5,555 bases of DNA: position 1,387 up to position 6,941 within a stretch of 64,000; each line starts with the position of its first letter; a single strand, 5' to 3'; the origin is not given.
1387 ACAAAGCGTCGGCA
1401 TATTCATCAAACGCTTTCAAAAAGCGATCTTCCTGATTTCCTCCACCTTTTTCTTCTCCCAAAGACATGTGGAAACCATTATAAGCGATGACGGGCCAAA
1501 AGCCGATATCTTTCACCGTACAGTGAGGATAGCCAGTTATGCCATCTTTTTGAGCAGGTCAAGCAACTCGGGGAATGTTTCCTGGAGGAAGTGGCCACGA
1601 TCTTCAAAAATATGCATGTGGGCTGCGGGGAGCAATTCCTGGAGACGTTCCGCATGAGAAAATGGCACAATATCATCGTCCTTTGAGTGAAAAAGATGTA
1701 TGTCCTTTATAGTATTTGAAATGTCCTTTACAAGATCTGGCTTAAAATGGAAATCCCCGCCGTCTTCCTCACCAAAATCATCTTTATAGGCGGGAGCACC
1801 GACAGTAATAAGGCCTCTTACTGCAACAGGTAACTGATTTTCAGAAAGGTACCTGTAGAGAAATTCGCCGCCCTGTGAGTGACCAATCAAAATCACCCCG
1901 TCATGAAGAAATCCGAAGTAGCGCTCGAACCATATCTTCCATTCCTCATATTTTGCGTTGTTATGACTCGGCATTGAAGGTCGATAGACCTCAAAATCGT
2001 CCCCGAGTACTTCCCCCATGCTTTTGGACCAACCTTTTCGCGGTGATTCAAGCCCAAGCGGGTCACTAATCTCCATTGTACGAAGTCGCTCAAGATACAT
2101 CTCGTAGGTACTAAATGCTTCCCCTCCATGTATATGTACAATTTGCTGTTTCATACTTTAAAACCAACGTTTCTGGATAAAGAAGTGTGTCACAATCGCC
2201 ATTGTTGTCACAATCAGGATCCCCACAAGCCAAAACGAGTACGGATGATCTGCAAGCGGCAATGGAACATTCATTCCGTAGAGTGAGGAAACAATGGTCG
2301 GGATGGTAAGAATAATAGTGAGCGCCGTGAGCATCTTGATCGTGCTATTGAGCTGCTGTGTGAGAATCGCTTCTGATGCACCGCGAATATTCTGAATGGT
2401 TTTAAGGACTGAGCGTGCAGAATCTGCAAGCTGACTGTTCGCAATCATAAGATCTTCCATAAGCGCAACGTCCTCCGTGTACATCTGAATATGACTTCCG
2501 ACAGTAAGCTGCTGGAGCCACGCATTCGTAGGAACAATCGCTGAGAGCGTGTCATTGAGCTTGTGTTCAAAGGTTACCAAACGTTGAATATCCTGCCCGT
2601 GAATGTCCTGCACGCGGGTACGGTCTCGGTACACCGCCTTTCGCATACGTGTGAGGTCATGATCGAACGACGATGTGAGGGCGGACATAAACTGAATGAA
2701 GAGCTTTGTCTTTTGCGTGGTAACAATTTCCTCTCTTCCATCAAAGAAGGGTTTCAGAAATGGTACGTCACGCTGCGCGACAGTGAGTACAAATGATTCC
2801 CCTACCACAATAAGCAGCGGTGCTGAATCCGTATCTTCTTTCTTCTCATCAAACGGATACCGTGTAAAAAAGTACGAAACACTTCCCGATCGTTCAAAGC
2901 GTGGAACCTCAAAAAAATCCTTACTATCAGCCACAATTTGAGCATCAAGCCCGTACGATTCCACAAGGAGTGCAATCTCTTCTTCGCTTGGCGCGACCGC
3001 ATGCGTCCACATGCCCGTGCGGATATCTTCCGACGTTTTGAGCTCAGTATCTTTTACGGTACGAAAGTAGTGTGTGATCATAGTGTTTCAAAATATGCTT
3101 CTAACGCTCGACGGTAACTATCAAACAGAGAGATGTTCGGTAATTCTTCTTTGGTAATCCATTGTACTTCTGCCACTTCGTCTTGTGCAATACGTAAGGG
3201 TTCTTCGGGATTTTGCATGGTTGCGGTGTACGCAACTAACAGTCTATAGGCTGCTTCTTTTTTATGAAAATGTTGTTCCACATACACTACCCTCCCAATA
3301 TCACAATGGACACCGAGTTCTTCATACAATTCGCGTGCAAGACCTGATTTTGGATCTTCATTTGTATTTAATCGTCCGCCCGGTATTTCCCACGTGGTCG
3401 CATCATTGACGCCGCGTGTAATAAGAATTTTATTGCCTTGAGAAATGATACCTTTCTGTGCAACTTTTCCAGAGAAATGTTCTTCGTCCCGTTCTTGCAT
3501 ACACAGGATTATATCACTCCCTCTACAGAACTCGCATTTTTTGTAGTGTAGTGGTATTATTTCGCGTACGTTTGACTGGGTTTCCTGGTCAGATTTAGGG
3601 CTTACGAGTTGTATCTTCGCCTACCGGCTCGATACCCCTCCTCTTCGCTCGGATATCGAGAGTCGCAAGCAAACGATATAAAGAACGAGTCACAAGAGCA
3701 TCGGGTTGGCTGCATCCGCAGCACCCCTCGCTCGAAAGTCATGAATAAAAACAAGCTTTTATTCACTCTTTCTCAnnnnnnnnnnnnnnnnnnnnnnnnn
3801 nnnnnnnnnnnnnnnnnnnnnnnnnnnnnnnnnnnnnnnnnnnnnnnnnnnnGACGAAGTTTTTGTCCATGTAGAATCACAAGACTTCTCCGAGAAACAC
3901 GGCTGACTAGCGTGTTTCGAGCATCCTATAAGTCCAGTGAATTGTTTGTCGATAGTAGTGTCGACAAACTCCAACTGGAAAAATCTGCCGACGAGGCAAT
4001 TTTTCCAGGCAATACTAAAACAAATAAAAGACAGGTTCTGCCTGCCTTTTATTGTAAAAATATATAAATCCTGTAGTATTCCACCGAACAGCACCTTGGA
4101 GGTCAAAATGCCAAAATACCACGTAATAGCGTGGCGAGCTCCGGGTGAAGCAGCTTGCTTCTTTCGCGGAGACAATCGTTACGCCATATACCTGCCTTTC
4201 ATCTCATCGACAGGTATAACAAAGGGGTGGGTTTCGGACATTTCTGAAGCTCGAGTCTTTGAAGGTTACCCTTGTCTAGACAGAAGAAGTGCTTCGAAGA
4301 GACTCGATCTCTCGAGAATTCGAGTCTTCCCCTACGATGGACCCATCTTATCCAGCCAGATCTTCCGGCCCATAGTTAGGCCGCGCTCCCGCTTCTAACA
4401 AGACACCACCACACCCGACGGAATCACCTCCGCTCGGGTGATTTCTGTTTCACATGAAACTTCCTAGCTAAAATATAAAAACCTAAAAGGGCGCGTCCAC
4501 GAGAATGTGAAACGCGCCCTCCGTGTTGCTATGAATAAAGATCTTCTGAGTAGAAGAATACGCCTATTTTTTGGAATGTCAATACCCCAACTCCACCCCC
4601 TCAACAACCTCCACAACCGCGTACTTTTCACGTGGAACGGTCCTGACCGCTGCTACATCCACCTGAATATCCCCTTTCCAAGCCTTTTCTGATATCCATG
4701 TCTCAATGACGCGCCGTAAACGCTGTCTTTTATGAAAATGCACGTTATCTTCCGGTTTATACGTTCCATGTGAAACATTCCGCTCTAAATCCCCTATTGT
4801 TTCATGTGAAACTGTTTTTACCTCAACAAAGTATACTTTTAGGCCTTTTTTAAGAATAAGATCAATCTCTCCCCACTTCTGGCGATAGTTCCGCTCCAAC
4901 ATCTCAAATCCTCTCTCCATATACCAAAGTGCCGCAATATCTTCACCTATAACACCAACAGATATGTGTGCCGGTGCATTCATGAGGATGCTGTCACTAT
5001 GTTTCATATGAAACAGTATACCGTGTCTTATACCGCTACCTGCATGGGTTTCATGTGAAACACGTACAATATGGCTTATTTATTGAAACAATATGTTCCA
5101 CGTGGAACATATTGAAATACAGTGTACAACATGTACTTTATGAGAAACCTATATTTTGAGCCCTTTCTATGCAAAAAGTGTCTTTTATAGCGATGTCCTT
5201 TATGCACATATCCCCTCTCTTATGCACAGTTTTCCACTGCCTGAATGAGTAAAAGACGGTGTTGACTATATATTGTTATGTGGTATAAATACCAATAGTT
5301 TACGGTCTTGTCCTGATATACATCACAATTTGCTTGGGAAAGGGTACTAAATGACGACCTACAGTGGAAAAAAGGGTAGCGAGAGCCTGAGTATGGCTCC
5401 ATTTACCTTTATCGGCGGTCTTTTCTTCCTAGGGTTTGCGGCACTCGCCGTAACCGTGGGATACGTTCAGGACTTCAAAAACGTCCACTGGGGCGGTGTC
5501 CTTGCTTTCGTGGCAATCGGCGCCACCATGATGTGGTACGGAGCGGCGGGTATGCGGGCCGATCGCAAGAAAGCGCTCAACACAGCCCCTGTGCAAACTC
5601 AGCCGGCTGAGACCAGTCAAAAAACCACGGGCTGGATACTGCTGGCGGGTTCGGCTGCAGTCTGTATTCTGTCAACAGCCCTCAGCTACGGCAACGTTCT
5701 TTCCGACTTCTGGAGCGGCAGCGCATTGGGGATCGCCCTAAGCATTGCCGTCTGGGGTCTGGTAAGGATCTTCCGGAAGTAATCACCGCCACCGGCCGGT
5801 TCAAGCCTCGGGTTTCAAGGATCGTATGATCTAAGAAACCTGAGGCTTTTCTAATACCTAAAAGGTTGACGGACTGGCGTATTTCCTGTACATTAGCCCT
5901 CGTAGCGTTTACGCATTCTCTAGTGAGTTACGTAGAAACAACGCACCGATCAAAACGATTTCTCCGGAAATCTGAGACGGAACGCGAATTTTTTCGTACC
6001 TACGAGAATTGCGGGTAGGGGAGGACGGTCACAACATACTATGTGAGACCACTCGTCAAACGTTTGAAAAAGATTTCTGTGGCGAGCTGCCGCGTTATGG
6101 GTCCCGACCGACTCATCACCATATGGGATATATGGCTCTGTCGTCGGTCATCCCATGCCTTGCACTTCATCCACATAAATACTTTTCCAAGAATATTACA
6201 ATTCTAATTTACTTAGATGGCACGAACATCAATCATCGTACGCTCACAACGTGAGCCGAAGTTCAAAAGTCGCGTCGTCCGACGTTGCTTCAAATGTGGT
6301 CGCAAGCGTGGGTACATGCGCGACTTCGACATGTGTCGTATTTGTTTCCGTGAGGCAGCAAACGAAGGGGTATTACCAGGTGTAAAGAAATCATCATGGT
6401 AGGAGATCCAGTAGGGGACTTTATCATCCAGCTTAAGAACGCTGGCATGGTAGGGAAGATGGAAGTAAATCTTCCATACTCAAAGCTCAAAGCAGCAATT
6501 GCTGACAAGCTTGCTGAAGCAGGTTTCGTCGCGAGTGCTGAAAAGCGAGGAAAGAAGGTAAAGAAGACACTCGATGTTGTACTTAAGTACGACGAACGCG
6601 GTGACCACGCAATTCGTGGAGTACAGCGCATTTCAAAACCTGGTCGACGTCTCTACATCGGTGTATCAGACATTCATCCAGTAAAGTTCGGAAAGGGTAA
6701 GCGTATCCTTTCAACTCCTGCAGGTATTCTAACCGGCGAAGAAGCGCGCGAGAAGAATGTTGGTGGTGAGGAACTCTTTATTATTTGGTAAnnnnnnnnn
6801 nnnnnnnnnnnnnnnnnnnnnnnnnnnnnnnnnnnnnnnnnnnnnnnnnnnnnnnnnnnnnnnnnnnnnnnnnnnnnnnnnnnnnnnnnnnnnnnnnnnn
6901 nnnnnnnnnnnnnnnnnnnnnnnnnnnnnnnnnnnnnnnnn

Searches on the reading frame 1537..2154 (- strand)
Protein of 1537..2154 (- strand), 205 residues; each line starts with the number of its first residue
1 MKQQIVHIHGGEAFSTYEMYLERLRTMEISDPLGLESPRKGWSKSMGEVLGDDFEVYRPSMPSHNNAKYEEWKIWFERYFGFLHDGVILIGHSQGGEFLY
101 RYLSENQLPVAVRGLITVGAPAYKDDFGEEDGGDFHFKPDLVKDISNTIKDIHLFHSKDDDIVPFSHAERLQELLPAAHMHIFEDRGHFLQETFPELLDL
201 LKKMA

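Call 14: search_protein_families(library=pfam, proteins=[window:1537-2154:-])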
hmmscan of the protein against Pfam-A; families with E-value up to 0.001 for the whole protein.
window:1537-2154:- (205 aa): 3 families
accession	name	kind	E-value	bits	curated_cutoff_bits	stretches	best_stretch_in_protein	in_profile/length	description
PF00561.26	Abhydrolase_1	-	7.1e-09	36.1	25.8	1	85-140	69-122/245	alpha/beta hydrolase fold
PF12697.13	Abhydrolase_6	-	3.4e-08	34.8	26.3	1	41-127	13-100/217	Alpha/beta hydrolase family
PF06821.19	Ser_hydrolase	-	7e-07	29.8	22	1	40-191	13-156/172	Serine hydrolase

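Call 47: find_encoding_contigs(protein=window:1537-2154:-, flank=10000, max_places=6)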
Protein window:1537-2154:- (205 aa): 10 contigs read that carry it; 5 places shown.
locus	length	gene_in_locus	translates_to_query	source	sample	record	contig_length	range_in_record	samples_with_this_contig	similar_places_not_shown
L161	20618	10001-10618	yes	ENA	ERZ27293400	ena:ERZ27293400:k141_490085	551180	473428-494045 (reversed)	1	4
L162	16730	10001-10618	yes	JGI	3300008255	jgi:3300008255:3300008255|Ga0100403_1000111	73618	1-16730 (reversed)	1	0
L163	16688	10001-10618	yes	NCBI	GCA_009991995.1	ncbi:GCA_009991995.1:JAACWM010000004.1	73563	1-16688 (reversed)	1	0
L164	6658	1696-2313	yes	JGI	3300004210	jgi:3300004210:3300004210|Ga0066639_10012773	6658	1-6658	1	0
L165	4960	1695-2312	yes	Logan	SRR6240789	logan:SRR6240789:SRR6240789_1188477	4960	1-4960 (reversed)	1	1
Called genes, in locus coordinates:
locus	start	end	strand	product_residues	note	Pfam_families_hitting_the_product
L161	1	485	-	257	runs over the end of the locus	PF00557:Peptidase_M24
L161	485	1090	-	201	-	PF00406:ADK, PF13207:AAA_17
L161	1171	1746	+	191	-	PF13189:Cytidylate_kin2, PF13521:AAA_28 (faint), PF02224:Cytidylate_kin (weak), PF13207:AAA_17, PF13238:AAA_18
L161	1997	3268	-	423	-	PF00344:SecY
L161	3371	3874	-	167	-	PF00828:Ribosomal_L27A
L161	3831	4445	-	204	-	PF00333:Ribosomal_S5, PF03719:Ribosomal_S5_C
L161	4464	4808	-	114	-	PF00861:Ribosomal_L18p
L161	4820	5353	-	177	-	PF00347:Ribosomal_L6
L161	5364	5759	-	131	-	PF00410:Ribosomal_S8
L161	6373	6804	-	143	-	-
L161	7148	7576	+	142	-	PF02021:UPF0102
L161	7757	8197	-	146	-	-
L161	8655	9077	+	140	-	PF00293:NUDIX, PF14815:NUDIX_4 (weak)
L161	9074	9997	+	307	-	PF01544:CorA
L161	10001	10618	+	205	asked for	PF12697:Abhydrolase_6 (faint), PF00561:Abhydrolase_1 (faint), PF06821:Ser_hydrolase (weak)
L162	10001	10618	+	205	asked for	PF12697:Abhydrolase_6 (faint), PF00561:Abhydrolase_1 (faint), PF06821:Ser_hydrolase (weak)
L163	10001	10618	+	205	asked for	PF12697:Abhydrolase_6 (faint), PF00561:Abhydrolase_1 (faint), PF06821:Ser_hydrolase (weak)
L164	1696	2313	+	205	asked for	PF12697:Abhydrolase_6 (faint), PF00561:Abhydrolase_1 (faint), PF06821:Ser_hydrolase (weak)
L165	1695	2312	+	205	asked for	PF12697:Abhydrolase_6 (faint), PF00561:Abhydrolase_1 (faint), PF06821:Ser_hydrolase (weak)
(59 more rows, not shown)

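Call 52: find_homologous_proteins(query=window:1537-2154:-, max_evalue=1e-10)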
Query window:1537-2154:- (205 aa): 1002 proteins with E <= 1e-10 among 1231 candidates; the best 120 are listed.
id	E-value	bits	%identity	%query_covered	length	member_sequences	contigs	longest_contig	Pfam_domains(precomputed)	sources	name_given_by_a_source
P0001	5.5e-137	472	100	100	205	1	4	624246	PF12697.14,PF00561.27,PF06821.20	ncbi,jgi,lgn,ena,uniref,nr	ncbi:hypothetical protein GW943_02655 [Candidatus Parcubacteria bacterium]|uniref:Serine hydrolase F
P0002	1.8e-115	402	84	99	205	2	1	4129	PF12697.14,PF00561.27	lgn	-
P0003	1.3e-75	272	60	99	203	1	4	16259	PF12697.14,PF00561.27,PF06821.20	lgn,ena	-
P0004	1.8e-74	268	59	99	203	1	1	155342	PF12697.14,PF00561.27,PF06821.20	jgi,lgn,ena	-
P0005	1.9e-74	268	61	97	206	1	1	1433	PF12697.14,PF00561.27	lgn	-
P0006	1.4e-72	262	58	98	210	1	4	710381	PF00561.27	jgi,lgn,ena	-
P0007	1.2e-71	259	58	99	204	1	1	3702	PF12697.14,PF00561.27,PF06821.20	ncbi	-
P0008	1.4e-71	259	58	100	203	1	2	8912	PF12697.14,PF00561.27,PF06821.20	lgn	-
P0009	8.1e-71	256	58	96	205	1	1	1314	PF12697.14,PF00561.27,PF06821.20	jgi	jgi:uncharacterized protein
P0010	2.8e-70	254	56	99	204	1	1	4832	PF12697.14,PF00561.27,PF06821.20,PF12146.16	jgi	jgi:uncharacterized protein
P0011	6.2e-70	253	56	97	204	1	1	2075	PF12697.14,PF00561.27,PF06821.20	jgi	-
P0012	4.1e-69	251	55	100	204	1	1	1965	PF00561.27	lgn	-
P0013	6.3e-69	250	55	99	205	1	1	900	PF12697.14,PF00561.27,PF06821.20,PF12146.16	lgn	-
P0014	7.6e-69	250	55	100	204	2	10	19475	PF00561.27,PF06821.20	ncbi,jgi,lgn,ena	-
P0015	1.3e-68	249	53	100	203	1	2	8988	PF12697.14,PF00561.27,PF06821.20,PF12146.16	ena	-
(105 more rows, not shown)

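Call 53: find_encoding_contigs(protein=P0002, flank=3000, max_places=1)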
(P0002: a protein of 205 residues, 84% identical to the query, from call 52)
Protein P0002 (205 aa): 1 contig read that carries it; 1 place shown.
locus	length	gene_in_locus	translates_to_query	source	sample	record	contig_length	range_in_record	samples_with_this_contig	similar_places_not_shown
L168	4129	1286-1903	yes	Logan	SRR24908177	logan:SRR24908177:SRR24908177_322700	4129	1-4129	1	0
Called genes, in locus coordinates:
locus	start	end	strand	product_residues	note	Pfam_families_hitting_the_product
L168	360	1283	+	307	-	PF01544:CorA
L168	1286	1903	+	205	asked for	PF12697:Abhydrolase_6 (faint), PF00561:Abhydrolase_1 (faint)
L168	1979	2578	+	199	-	PF04542:Sigma70_r2, PF04545:Sigma70_r4 (faint), PF08281:Sigma70_r4_2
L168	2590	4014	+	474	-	PF18915:DUF5667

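Call 54: find_encoding_contigs(protein=P0004, flank=10000, max_places=1)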
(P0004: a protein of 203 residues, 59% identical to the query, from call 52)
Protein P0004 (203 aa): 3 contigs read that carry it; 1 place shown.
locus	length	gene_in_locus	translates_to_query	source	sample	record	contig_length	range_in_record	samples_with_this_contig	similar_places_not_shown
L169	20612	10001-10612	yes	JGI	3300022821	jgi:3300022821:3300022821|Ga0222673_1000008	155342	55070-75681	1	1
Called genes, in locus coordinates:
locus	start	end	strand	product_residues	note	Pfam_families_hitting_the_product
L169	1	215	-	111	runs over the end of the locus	-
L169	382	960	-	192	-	PF01936:NYN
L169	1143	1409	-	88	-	PF00312:Ribosomal_S15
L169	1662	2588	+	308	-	PF02899:Phage_int_SAM_1, PF13102:Phage_int_SAM_5 (weak), PF13495:Phage_int_SAM_4 (faint), PF00589:Phage_integrase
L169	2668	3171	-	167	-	PF07731:Cu-oxidase_2 (weak), PF13473:Cupredoxin_1 (weak), PF00127:Copper-bind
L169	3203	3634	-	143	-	-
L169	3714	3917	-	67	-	PF00313:CSD, PF08206:OB_RNB (weak)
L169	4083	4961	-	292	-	PF13624:SurA_N_3, PF13623:SurA_N_2, PF09312:SurA_N (weak)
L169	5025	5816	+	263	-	PF03372:Exo_endo_phos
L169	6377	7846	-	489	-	PF01743:PolyA_pol, PF12627:PolyA_pol_RNAbd, PF01966:HD, PF13735:tRNA_NucTran2_2 (weak)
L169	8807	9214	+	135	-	PF02021:UPF0102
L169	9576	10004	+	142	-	PF00293:NUDIX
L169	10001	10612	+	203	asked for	PF06821:Ser_hydrolase, PF12697:Abhydrolase_6 (faint), PF00561:Abhydrolase_1 (weak)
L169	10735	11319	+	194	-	PF04542:Sigma70_r2, PF08281:Sigma70_r4_2, PF04545:Sigma70_r4 (weak)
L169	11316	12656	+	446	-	PF18915:DUF5667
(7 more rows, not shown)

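Call 55: find_encoding_contigs(protein=P0006, flank=10000, max_places=1)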
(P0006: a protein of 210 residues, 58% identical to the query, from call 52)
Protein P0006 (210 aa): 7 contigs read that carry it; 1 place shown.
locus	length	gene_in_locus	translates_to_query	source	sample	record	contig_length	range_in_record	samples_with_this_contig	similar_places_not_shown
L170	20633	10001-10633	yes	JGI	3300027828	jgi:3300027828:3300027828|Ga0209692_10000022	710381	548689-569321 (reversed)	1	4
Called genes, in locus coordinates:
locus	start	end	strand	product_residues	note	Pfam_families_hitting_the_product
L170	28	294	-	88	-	PF00312:Ribosomal_S15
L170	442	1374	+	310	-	PF02899:Phage_int_SAM_1, PF13102:Phage_int_SAM_5 (weak), PF13495:Phage_int_SAM_4 (faint), PF00589:Phage_integrase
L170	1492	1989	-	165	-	PF07731:Cu-oxidase_2 (weak), PF13473:Cupredoxin_1, PF00127:Copper-bind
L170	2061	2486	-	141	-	-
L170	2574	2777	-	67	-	PF00313:CSD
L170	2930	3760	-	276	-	PF13623:SurA_N_2, PF13624:SurA_N_3, PF05698:Trigger_C (faint), PF09312:SurA_N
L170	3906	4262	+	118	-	-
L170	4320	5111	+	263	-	PF03372:Exo_endo_phos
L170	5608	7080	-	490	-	PF01743:PolyA_pol, PF12627:PolyA_pol_RNAbd, PF01966:HD, PF13735:tRNA_NucTran2_2 (weak)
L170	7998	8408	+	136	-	PF02021:UPF0102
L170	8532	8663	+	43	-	-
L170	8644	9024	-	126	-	PF05014:Nuc_deoxyrib_tr (weak)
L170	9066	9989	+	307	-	PF01544:CorA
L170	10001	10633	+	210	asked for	PF00561:Abhydrolase_1 (faint)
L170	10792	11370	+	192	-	PF04542:Sigma70_r2, PF08281:Sigma70_r4_2, PF04545:Sigma70_r4 (weak)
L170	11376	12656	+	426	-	PF18915:DUF5667 (weak)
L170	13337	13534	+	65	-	-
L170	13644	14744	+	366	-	PF21088:MS_channel_1st, PF00924:MS_channel_2nd, PF21082:MS_channel_3rd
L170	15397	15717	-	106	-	-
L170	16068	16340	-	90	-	PF00216:Bac_DNA_binding, PF18291:HU-HIG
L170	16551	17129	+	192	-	PF00800:PDT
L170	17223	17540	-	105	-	-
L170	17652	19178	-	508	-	PF12072:RNase_Y_N, PF00013:KH_1 (weak), PF01966:HD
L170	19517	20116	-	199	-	PF00574:CLP_protease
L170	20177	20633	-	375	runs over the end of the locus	PF05697:Trigger_N, PF05698:Trigger_C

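Call 72: search_protein_families(library=pfam, proteins=[L170:3906-4262:+], max_evalue=10)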
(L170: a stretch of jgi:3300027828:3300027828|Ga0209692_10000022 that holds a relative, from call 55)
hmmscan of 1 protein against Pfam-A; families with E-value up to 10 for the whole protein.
L170:3906-4262:+ (118 aa): 6 families
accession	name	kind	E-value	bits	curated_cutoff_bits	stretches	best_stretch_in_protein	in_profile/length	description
PF08281.18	Sigma70_r4_2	-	0.00021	21.3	25.7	1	56-88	14-46/54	Sigma-70, region 4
PF13542.12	HTH_Tnp_ISL3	-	0.002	18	27.4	1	53-87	11-45/51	Helix-turn-helix domain of transposase family ISL3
PF13412.12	HTH_24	-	0.08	13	21.9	1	68-88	17-37/48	Winged helix-turn-helix DNA-binding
PF01381.28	HTH_3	-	0.1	13.1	23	1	67-88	8-29/55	Helix-turn-helix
PF18096.6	Thump_like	-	0.17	12.2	26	1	49-99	18-67/78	THUMP domain-like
PF20636.2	SMN_G2-BD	-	0.22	11.5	22.2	1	109-117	13-21/29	Survival Motor Neuron, Gemin2-binding domain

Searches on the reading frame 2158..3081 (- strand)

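Call 14: search_protein_families(library=pfam, proteins=[window:2158-3081:-])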
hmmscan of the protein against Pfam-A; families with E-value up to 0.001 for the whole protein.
window:2158-3081:- (307 aa): 1 family
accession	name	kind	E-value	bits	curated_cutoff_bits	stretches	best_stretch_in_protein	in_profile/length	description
PF01544.23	CorA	-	4.7e-40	138.2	27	1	24-301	5-290/292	CorA-like Mg2+ transporter protein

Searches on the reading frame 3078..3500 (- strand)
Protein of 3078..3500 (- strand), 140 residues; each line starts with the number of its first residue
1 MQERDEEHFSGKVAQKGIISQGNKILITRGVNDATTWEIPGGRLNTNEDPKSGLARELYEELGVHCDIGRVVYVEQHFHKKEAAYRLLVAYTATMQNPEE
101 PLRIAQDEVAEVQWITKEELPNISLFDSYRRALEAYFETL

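Call 37: search_protein_families(library=pfam, proteins=[window:3078-3500:-])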
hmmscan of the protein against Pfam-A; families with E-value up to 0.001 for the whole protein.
window:3078-3500:- (140 aa): 2 families
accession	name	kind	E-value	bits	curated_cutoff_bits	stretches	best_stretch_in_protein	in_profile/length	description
PF00293.34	NUDIX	-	1.2e-14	54.9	21.1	1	20-128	11-126/134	NUDIX domain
PF14815.12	NUDIX_4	-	6.7e-06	26.3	35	1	23-134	10-112/113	NUDIX domain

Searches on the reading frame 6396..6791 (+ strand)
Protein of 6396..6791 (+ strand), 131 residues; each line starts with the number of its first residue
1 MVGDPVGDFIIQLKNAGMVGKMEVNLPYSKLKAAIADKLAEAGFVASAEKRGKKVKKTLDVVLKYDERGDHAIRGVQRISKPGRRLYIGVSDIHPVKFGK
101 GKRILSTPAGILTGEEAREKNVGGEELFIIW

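Call 37: search_protein_families(library=pfam, proteins=[window:6396-6791:+])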
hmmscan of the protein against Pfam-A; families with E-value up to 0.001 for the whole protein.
window:6396-6791:+ (131 aa): 1 family
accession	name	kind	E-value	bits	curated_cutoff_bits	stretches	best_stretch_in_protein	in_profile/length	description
PF00410.24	Ribosomal_S8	-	2e-34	118.7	24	1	4-131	1-126/126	Ribosomal protein S8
